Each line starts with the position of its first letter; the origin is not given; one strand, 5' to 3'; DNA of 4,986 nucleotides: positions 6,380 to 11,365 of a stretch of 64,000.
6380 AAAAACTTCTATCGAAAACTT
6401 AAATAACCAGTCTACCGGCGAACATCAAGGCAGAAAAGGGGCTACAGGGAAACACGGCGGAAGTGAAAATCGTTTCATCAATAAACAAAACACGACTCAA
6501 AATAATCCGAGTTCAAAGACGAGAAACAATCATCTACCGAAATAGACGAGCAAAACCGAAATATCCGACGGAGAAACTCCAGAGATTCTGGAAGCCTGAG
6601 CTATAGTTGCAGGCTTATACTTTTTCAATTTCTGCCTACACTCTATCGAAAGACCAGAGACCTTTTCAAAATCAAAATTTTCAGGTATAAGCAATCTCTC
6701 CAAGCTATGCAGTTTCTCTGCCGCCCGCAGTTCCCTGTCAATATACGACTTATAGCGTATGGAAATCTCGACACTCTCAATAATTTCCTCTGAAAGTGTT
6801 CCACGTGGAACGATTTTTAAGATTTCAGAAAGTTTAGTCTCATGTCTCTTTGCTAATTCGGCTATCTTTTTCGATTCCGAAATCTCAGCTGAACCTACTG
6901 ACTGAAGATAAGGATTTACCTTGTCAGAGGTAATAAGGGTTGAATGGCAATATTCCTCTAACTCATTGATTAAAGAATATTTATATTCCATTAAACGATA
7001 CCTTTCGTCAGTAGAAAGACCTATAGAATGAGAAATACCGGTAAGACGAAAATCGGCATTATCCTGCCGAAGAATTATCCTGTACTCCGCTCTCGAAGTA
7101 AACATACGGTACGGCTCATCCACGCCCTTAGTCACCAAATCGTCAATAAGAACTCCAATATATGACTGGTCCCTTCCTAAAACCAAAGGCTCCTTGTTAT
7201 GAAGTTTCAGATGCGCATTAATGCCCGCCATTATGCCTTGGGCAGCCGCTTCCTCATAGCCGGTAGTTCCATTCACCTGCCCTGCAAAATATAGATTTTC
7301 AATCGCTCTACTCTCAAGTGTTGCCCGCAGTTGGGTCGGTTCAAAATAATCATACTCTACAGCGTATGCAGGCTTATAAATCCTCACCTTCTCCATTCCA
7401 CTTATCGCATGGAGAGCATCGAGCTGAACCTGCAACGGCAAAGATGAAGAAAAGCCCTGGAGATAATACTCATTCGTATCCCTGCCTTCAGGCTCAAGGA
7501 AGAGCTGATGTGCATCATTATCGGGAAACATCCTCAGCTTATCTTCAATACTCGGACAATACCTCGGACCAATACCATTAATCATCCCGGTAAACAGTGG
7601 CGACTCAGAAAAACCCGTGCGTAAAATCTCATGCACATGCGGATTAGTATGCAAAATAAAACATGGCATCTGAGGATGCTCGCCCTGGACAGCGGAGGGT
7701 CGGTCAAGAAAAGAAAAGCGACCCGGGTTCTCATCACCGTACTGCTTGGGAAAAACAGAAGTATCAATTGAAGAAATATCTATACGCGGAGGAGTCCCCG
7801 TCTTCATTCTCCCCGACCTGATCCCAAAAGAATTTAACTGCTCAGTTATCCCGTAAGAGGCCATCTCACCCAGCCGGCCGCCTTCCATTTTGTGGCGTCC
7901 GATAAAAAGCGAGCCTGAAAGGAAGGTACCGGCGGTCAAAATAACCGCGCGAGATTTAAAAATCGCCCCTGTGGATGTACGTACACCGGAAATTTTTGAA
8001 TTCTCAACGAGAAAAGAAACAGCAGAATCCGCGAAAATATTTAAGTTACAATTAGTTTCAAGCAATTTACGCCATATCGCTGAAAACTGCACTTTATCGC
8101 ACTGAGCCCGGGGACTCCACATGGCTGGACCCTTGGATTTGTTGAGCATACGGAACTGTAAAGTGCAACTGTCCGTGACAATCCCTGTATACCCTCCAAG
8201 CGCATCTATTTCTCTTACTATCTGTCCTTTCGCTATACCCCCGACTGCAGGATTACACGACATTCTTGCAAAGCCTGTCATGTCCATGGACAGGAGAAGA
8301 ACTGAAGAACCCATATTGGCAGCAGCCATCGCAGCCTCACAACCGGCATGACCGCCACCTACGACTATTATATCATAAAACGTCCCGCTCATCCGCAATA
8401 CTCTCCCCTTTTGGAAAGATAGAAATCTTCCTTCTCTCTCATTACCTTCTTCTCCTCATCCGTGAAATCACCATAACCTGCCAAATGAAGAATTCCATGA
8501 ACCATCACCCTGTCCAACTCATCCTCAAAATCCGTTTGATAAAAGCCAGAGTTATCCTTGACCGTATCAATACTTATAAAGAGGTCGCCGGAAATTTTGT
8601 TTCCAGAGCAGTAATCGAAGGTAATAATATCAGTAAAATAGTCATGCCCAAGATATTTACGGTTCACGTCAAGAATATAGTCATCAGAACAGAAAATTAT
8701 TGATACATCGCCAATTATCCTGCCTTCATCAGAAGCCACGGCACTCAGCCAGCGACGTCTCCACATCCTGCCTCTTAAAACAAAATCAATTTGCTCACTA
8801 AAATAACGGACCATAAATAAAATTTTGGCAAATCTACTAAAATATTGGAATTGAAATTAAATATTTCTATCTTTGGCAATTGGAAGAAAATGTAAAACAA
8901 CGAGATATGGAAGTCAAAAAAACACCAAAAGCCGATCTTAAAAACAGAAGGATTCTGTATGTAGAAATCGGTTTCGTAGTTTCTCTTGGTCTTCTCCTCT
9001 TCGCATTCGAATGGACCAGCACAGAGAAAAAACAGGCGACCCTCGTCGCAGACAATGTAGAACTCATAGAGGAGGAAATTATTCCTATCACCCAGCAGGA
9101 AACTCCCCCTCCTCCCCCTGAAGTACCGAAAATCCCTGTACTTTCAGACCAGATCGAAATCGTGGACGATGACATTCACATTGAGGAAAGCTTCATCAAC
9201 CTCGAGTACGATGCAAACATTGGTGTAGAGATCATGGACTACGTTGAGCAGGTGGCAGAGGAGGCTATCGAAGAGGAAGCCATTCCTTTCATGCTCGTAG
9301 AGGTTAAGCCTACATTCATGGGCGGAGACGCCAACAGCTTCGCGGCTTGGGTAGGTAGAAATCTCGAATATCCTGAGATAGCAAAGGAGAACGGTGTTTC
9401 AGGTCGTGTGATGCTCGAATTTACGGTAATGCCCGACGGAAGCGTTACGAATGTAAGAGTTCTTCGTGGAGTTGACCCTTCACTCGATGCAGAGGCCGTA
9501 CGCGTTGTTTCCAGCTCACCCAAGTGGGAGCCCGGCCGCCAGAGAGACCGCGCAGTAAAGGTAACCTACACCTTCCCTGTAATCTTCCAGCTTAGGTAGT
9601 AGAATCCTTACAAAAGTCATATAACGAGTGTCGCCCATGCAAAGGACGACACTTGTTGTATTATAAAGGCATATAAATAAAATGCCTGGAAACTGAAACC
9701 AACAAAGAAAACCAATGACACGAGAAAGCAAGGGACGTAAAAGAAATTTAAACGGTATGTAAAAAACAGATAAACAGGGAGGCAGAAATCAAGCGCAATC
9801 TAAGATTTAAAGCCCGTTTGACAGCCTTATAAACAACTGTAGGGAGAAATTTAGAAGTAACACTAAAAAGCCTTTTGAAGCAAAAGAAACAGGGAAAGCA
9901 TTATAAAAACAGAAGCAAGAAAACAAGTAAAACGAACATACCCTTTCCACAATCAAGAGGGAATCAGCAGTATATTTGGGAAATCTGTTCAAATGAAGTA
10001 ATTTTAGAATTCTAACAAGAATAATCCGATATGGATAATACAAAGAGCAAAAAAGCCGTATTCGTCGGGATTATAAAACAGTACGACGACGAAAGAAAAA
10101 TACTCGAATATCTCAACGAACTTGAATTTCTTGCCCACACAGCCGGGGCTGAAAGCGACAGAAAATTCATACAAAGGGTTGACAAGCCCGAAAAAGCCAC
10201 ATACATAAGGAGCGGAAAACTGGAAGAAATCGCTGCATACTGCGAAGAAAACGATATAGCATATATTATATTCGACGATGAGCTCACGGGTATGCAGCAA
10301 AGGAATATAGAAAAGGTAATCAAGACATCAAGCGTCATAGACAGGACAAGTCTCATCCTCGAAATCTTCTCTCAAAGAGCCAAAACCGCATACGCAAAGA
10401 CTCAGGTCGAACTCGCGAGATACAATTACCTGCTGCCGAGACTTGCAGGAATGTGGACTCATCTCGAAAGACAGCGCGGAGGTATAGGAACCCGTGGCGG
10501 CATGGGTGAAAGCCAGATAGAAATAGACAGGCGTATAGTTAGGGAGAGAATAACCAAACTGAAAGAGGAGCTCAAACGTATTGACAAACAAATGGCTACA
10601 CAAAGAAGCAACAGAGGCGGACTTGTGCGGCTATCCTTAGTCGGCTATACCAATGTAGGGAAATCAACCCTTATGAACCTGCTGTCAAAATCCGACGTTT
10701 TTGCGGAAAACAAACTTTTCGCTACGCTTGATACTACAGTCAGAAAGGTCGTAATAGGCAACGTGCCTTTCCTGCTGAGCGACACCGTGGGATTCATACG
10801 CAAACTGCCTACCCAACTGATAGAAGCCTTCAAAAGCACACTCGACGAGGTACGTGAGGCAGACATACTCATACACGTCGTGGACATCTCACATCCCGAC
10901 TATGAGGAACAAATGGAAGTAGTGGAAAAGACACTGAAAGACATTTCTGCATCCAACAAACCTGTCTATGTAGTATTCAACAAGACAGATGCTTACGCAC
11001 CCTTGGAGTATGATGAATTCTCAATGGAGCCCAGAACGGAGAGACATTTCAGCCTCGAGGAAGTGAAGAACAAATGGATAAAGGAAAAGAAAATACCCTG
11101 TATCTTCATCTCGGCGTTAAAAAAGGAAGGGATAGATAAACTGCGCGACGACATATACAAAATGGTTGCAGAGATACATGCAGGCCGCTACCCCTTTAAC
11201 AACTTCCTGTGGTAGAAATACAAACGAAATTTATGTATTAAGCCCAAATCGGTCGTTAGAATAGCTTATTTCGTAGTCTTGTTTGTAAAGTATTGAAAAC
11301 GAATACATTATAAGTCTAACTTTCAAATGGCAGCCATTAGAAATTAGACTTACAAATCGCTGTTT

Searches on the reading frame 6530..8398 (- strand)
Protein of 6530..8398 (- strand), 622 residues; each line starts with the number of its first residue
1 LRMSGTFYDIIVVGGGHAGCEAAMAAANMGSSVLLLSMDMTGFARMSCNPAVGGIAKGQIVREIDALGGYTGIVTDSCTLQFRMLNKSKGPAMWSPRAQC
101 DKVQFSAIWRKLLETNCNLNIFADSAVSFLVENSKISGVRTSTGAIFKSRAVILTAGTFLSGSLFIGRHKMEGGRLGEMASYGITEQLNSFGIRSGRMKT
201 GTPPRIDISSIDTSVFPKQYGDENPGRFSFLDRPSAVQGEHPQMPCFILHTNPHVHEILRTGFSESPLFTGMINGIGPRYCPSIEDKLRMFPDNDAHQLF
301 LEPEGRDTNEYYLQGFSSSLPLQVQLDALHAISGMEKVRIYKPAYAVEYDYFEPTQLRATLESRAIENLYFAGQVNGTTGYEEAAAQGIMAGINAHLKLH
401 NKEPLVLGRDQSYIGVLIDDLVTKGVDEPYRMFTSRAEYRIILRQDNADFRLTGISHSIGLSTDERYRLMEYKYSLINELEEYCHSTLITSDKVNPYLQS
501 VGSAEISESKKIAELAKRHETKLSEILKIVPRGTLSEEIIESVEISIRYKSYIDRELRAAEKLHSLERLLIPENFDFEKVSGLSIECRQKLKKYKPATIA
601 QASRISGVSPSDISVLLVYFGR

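Call 7: search_protein_families(library=ncbifam, proteins=[window:6530-8398:-])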
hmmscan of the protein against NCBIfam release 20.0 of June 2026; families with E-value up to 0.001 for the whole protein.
window:6530-8398:- (622 aa): 15 families
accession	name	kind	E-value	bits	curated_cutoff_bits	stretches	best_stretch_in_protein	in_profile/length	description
TIGR00136.1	mnmG_gidA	equivalog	2.1e-242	805.9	524.85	1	8-620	1-612/616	tRNA uridine-5-carboxymethylaminomethyl(34) synthesis enzyme MnmG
NF003739.0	PRK05335.1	equivalog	1.4e-20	73.5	262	1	304-423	269-388/441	methylenetetrahydrofolate--tRNA-(uracil(54)-C(5))-methyltransferase (FADH(2)-oxidizing) TrmFO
TIGR00137.1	gid_trmFO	equivalog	2.4e-15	56.3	428.65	1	306-425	268-387/433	FADH(2)-oxidizing methylenetetrahydrofolate--tRNA-(uracil(54)-C(5))-methyltransferase TrmFO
TIGR02032.1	GG-red-SF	subfamily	3.1e-06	27.1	158.8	1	8-40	1-33/297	geranylgeranyl reductase family protein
NF006130.0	PRK08274.1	equivalog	2.7e-05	23.2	369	1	7-37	5-35/467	FAD-dependent tricarballylate dehydrogenase TcuA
TIGR01350.1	lipoamide_DH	equivalog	3.1e-05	22.9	408.8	1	8-89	2-84/461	dihydrolipoyl dehydrogenase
NF053717.1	VnlPnlRedVprA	equivalog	0.00025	20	600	1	7-37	6-36/481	vinyl phenol reductase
TIGR03140.1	AhpF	equivalog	0.00034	19.3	502.9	0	7-39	212-244/515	alkyl hydroperoxide reductase subunit F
NF004991.0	PRK06370.1-3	subfamily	0.00047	18.8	620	1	7-82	35-112/509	FAD-containing oxidoreductase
NF005513.0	PRK07121.1-6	equivalog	0.00052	18.6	608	0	6-75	5-70/533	FAD-binding protein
TIGR01372.1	soxA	subfamily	0.0006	17.7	1164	0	7-39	168-200/996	sarcosine oxidase subunit alpha family protein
NF005691.0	PRK07494.1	equivalog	0.00062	18.4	459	1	6-38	7-39/404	UbiH/UbiF family hydroxylase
NF005511.0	PRK07121.1-4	equivalog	0.00071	18.1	466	0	7-38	20-51/553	FAD-binding protein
NF005882.1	PRK07843.1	equivalog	0.00085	17.9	788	0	8-37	2-31/547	3-oxosteroid 1-dehydrogenase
NF003585.0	PRK05249.1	equivalog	0.00099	17.8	465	0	7-37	6-36/464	Si-specific NAD(P)(+) transhydrogenase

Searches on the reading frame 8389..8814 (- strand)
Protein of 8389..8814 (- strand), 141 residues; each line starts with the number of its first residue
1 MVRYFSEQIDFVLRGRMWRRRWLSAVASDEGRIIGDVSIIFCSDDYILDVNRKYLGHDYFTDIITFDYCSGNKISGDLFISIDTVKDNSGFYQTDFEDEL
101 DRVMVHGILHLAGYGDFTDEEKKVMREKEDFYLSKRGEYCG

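Call 50: search_protein_families(library=pfam, proteins=[window:8389-8814:-], max_evalue=0.00001)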
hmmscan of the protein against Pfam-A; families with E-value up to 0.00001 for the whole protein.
window:8389-8814:- (141 aa): 1 family
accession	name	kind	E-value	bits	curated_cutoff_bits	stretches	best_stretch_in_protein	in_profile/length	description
PF02130.23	YbeY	-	1.1e-26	93.7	25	1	34-134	27-127/129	Endoribonuclease YbeY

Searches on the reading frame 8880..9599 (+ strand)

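Call 50: search_protein_families(library=pfam, proteins=[window:8880-9599:+], max_evalue=0.00001)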
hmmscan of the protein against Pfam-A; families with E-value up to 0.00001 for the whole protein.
window:8880-9599:+ (239 aa): 1 family
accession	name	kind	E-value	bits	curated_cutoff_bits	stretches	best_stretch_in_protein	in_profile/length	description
PF03544.19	TonB_C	-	1e-20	74.4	24.6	1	161-238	2-79/79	Gram-negative bacterial TonB protein C-terminal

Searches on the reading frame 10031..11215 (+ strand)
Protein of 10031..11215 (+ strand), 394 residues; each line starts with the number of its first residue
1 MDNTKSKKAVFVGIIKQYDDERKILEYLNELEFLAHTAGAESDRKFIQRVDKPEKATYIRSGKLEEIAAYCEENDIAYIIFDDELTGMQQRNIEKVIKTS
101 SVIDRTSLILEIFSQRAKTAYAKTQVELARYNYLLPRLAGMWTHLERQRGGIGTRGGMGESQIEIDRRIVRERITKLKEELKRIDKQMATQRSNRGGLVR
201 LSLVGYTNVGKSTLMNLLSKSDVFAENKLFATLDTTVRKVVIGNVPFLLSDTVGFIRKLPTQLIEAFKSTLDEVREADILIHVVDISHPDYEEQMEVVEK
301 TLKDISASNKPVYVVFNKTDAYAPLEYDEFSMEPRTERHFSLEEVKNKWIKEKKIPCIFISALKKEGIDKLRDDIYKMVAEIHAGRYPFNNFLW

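Call 7: search_protein_families(library=ncbifam, proteins=[window:10031-11215:+])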
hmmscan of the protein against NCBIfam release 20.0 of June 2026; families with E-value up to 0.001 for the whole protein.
window:10031-11215:+ (394 aa): 21 families
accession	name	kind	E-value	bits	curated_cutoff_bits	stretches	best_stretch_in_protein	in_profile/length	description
TIGR03156.1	GTP_HflX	equivalog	6.9e-125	416.6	216.75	1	9-378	2-350/351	GTPase HflX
NF008280.0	PRK11058.1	equivalog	1.8e-86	290.6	441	1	7-372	9-354/426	ribosome rescue GTPase HflX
TIGR03594.1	GTPase_EngA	equivalog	2.6e-20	72.8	306.7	1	182-382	158-349/432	ribosome biogenesis GTPase Der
NF000908.1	PRK00089.1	equivalog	1.1e-16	61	237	1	201-382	6-170/291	GTPase Era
TIGR00450.1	mnmE_trmE_thdF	equivalog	5.1e-16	58.8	252.6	1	163-328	172-330/446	tRNA uridine-5-carboxymethylaminomethyl(34) synthesis GTPase MnmE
NF003661.0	PRK05291.1-3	equivalog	1e-15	58.1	380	1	169-383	188-374/448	tRNA uridine-5-carboxymethylaminomethyl(34) synthesis GTPase MnmE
NF008956.1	PRK12299.1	equivalog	1.6e-14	53.7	300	1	201-380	161-326/327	GTPase ObgE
TIGR02729.1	Obg_CgtA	equivalog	2.5e-13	49.8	280.25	1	201-379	160-328/329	Obg family GTPase CgtA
NF008955.0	PRK12297.1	equivalog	2.1e-12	46.7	406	1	201-383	162-332/429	GTPase ObgE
TIGR00231.1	small_GTP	domain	4.5e-12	46.1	42.5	1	200-373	5-160/164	GTP-binding protein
TIGR03918.1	GTP_HydF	equivalog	8.3e-12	44.6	325.55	1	195-381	4-169/392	[FeFe] hydrogenase H-cluster maturation GTPase HydF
NF007071.0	PRK09518.1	equivalog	5.8e-11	41.6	953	1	186-351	432-591/706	bifunctional cytidylate kinase/GTPase Der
NF002828.0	PRK03003.1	equivalog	6.6e-10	38.2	631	1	181-323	197-338/477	ribosome biogenesis GTPase Der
TIGR00436.1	era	equivalog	6.6e-09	35.5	116.25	1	200-379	2-163/270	GTPase Era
TIGR03597.1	GTPase_YqeH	equivalog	1.8e-07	30.7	297.4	1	177-258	138-218/361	ribosome biogenesis GTPase YqeH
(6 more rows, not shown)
